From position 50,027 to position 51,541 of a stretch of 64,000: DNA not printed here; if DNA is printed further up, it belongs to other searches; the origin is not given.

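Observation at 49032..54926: Glycosyltransferase and HAD phosphatase cluster resembling a two-step (phospho-intermediate) compatible-solute pathway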

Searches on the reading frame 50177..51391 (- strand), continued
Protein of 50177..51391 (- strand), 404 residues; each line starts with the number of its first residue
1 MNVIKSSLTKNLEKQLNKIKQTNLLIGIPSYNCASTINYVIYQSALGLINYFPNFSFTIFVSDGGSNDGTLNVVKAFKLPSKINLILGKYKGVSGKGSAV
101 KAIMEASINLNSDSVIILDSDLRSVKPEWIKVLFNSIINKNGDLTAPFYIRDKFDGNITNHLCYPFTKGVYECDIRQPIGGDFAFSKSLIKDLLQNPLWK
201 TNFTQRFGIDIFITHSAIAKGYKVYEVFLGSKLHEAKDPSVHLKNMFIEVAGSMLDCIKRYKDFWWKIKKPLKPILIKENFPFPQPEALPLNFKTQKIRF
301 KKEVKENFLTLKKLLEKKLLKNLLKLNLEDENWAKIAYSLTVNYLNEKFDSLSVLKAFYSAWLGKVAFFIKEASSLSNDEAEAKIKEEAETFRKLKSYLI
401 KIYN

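Call 44: search_solved_structures(query=A4, max_evalue=1, show_alignments=5)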
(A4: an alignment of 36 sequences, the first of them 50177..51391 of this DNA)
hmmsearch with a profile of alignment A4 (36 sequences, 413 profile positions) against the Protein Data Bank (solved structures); distinct sequences matched with E-value up to 1: 12.
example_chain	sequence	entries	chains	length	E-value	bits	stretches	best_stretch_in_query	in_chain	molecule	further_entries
2y4k_A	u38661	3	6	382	1e-06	30.9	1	96-379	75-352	MANNOSYLGLYCERATE SYNTHASE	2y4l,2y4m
2y4j_A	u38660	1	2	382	1.9e-06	30.1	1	96-379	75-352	MANNOSYLGLYCERATE SYNTHASE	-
2bo4_A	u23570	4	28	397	2.1e-06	29.9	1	96-379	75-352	MANNOSYLGLYCERATE SYNTHASE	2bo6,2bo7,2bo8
4y6n_A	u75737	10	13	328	5.3e-05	25.3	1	25-256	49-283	Glucosyl-3-phosphoglycerate synthase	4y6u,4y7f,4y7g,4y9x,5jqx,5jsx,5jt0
3e25_A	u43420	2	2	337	5.8e-05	25.2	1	25-256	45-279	Putative uncharacterized protein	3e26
4ddz_A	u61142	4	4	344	6.3e-05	25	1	25-256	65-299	GLUCOSYL-3-PHOSPHOGLYCERATE SYNTHASE (GpgS) | Glucosyl-3-phosphoglycerate synthase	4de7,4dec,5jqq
7pdo_A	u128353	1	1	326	7.7e-05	24.8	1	27-256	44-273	Glucosyl-3-phosphoglycerate synthase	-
7p5l_A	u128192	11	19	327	7.7e-05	24.8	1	27-256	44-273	Glucosyl-3-phosphoglycerate synthase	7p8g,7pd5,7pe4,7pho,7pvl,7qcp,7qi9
3ckj_A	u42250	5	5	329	0.00065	21.7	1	59-256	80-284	Putative uncharacterized protein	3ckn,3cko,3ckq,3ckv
3f1y_A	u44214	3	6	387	0.0012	20.8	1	29-151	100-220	Mannosyl-3-phosphoglycerate synthase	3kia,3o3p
5tze_C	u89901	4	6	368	0.42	12.4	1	28-101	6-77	Glycosyl transferase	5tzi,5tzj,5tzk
9y6s_8N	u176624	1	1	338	0.77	11.6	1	68-155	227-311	Leucine-rich repeat protein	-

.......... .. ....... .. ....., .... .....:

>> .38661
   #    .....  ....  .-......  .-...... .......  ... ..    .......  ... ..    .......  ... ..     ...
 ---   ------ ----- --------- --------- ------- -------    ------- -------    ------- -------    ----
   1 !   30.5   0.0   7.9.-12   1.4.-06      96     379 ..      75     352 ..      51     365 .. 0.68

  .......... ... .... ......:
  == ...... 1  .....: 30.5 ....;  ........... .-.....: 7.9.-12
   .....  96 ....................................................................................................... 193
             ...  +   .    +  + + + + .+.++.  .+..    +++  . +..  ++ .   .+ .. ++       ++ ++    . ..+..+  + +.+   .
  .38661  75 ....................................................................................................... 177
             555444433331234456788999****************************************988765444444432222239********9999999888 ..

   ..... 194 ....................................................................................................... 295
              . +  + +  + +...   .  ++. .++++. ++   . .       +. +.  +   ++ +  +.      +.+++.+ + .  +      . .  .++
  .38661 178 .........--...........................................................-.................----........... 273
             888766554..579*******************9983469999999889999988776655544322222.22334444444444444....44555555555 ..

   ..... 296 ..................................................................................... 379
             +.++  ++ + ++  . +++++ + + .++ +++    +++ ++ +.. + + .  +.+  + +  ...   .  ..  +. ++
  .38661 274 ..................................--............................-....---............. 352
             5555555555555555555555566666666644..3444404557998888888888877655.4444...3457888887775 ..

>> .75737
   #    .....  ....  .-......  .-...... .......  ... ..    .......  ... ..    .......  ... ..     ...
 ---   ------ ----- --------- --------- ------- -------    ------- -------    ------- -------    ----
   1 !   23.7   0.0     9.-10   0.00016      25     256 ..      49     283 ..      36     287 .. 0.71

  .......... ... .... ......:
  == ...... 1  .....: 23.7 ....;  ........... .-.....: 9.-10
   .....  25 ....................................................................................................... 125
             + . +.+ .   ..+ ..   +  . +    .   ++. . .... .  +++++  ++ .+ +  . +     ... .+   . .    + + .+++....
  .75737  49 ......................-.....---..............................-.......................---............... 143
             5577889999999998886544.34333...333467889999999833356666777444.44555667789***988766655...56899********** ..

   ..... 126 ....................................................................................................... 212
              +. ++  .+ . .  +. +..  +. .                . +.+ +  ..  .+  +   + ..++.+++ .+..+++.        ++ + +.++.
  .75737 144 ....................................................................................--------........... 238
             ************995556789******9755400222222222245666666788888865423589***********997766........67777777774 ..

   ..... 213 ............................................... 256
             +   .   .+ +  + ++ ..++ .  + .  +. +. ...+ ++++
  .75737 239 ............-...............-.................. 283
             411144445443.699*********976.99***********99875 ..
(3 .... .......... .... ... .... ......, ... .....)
